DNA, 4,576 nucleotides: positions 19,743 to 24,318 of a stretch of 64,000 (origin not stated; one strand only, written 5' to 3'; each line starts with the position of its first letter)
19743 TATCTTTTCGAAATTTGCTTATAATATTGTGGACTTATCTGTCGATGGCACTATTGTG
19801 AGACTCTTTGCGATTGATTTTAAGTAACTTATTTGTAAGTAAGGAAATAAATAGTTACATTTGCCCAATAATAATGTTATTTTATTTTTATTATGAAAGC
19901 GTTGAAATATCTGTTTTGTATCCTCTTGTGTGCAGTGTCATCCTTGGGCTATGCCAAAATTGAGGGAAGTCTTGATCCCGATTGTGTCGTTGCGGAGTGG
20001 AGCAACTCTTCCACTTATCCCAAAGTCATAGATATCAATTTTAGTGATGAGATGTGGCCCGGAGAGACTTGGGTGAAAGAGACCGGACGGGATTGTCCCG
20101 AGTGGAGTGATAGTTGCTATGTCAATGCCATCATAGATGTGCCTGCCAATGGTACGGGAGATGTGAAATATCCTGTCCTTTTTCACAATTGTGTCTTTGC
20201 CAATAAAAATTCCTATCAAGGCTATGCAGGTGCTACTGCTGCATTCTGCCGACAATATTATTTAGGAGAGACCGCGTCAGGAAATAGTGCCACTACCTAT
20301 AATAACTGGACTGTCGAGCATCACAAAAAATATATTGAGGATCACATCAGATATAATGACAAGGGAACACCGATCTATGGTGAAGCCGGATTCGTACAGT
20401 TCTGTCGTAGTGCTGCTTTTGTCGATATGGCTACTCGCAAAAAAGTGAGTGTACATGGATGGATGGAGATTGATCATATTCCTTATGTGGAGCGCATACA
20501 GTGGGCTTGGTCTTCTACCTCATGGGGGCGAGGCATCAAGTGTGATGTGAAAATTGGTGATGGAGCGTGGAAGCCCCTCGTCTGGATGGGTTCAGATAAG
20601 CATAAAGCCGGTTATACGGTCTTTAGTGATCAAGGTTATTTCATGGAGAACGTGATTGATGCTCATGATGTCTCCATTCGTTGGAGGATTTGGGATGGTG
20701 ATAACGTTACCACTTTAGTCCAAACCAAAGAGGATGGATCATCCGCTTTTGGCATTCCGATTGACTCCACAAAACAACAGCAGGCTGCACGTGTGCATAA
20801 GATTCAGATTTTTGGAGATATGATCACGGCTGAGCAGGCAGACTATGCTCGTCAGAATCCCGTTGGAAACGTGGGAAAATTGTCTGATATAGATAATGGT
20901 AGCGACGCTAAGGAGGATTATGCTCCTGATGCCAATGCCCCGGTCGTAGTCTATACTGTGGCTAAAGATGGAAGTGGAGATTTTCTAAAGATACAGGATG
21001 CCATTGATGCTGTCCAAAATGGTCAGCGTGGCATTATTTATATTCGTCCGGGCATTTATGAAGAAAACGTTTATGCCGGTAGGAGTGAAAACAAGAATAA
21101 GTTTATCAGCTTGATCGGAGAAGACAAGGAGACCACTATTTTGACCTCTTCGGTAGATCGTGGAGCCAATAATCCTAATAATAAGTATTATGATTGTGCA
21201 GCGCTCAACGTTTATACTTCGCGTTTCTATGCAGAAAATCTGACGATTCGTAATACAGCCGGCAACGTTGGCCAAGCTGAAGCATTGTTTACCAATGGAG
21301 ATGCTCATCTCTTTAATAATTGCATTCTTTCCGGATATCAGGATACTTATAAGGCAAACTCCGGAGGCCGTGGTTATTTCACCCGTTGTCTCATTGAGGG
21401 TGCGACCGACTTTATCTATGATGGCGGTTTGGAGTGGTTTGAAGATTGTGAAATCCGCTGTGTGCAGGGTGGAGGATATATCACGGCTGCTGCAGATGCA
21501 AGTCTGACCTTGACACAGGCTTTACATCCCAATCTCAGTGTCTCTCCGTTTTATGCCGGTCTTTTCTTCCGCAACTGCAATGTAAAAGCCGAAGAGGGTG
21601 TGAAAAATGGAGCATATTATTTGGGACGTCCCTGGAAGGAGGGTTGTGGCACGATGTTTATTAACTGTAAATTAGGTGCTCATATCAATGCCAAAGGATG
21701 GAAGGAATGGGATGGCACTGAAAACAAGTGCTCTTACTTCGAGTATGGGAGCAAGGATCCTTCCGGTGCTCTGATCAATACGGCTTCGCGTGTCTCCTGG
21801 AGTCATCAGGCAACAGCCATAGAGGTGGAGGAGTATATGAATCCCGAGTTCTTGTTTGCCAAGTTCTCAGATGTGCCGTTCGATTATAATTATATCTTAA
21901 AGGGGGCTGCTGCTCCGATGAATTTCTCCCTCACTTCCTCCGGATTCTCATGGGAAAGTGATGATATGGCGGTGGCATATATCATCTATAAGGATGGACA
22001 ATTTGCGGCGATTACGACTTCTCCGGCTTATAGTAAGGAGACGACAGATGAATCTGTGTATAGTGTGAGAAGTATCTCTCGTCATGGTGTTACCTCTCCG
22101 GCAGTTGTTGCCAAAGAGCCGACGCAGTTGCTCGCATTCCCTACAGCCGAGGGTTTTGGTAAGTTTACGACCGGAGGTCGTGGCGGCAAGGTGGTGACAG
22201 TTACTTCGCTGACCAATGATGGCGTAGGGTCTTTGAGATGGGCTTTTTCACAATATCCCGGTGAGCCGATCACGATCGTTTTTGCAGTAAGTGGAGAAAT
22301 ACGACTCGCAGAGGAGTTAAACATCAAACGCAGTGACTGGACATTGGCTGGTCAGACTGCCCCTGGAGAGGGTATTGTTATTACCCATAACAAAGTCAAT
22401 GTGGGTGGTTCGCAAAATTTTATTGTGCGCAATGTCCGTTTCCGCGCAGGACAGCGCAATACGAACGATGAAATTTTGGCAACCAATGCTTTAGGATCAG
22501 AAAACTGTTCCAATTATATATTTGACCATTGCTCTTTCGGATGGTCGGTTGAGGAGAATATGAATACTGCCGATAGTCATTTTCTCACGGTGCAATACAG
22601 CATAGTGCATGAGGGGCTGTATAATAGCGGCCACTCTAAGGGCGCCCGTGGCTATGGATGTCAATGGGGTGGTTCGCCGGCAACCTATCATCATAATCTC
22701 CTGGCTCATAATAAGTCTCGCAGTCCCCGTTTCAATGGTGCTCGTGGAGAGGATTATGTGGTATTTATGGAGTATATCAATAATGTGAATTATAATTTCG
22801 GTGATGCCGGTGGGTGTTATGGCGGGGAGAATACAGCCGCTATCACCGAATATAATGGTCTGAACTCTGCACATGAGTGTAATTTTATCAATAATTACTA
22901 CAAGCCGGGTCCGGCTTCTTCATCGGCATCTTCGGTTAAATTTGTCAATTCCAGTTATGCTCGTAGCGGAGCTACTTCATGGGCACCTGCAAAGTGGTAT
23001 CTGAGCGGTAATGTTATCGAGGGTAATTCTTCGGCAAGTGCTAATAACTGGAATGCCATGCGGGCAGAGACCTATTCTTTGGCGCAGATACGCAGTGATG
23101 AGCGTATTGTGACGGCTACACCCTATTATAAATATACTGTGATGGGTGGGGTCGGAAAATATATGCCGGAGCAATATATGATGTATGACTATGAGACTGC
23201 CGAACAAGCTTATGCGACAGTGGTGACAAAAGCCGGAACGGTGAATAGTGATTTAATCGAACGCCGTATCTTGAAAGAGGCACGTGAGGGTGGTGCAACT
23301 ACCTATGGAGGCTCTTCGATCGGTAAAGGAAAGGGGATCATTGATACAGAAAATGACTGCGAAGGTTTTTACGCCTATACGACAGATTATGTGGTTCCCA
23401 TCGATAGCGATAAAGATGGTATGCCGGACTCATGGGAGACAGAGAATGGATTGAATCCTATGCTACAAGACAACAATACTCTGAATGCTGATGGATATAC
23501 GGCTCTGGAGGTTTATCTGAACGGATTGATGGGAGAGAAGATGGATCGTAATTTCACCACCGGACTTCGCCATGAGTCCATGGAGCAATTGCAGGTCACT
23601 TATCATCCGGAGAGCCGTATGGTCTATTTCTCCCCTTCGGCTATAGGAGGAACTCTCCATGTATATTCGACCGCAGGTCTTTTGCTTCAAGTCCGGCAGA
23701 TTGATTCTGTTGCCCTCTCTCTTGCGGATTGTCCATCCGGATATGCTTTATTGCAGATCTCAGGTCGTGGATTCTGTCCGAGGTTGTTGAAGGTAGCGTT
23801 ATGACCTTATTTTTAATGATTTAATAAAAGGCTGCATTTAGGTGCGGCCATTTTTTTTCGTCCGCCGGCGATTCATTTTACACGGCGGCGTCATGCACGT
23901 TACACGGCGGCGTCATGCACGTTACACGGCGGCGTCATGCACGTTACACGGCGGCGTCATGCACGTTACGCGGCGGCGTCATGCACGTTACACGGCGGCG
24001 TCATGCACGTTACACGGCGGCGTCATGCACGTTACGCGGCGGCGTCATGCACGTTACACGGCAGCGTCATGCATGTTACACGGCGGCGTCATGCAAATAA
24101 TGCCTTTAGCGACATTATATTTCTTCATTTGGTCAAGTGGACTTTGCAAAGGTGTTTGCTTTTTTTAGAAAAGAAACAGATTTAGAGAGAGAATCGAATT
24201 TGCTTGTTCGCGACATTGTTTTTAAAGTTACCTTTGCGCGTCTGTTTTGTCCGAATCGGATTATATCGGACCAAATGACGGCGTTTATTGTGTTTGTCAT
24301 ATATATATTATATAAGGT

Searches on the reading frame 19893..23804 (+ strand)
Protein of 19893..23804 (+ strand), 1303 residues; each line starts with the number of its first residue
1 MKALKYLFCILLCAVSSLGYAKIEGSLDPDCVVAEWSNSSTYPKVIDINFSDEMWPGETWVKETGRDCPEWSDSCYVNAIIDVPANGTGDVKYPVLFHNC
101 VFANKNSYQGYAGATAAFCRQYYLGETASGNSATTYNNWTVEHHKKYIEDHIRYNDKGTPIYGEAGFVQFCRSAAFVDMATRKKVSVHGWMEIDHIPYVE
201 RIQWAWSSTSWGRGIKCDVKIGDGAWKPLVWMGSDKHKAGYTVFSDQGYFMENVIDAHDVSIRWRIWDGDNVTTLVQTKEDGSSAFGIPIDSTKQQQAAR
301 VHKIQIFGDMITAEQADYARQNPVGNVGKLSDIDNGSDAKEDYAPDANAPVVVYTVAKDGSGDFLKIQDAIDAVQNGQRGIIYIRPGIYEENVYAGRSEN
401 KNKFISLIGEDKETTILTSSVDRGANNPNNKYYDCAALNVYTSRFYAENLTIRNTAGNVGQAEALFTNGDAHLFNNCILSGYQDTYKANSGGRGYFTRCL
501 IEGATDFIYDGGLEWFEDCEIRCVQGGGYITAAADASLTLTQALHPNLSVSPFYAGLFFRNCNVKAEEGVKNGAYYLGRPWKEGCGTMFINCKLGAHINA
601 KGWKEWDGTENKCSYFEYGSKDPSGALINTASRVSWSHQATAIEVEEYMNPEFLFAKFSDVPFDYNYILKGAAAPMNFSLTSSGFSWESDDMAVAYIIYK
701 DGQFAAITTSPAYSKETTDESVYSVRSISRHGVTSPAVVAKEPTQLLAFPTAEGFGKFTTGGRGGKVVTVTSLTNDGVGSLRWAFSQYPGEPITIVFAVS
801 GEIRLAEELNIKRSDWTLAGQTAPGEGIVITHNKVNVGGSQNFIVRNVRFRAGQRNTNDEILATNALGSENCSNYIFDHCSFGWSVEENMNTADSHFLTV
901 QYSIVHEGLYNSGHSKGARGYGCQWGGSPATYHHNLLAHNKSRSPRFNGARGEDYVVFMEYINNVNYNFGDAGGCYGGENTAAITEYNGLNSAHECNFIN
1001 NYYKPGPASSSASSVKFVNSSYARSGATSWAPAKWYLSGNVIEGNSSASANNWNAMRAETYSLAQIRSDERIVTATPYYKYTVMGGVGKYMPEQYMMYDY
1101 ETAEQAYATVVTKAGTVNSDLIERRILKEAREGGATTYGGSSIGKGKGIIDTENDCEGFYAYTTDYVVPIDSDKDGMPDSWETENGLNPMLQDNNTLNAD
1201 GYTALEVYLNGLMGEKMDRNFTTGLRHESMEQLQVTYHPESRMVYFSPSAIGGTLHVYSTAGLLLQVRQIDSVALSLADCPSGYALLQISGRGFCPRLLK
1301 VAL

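Call 3: search_protein_families(library=pfam, proteins=[window:19893-23804:+])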
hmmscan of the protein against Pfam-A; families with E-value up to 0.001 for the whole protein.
window:19893-23804:+ (1303 aa): 1 family
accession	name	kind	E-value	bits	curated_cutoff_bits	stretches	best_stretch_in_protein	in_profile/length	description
PF01095.25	Pectinesterase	-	1e-48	166.1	27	1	355-649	3-290/298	Pectinesterase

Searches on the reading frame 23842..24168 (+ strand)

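Call 29: search_protein_families(library=pfam, proteins=[window:23842-24168:+], max_evalue=0.01)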
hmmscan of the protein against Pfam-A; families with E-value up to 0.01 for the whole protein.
window:23842-24168:+ (108 aa): 1 family
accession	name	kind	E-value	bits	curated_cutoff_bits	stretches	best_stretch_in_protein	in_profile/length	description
PF00708.24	Acylphosphatase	-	0.005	17.5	22.5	0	10-40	2-32/85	Acylphosphatase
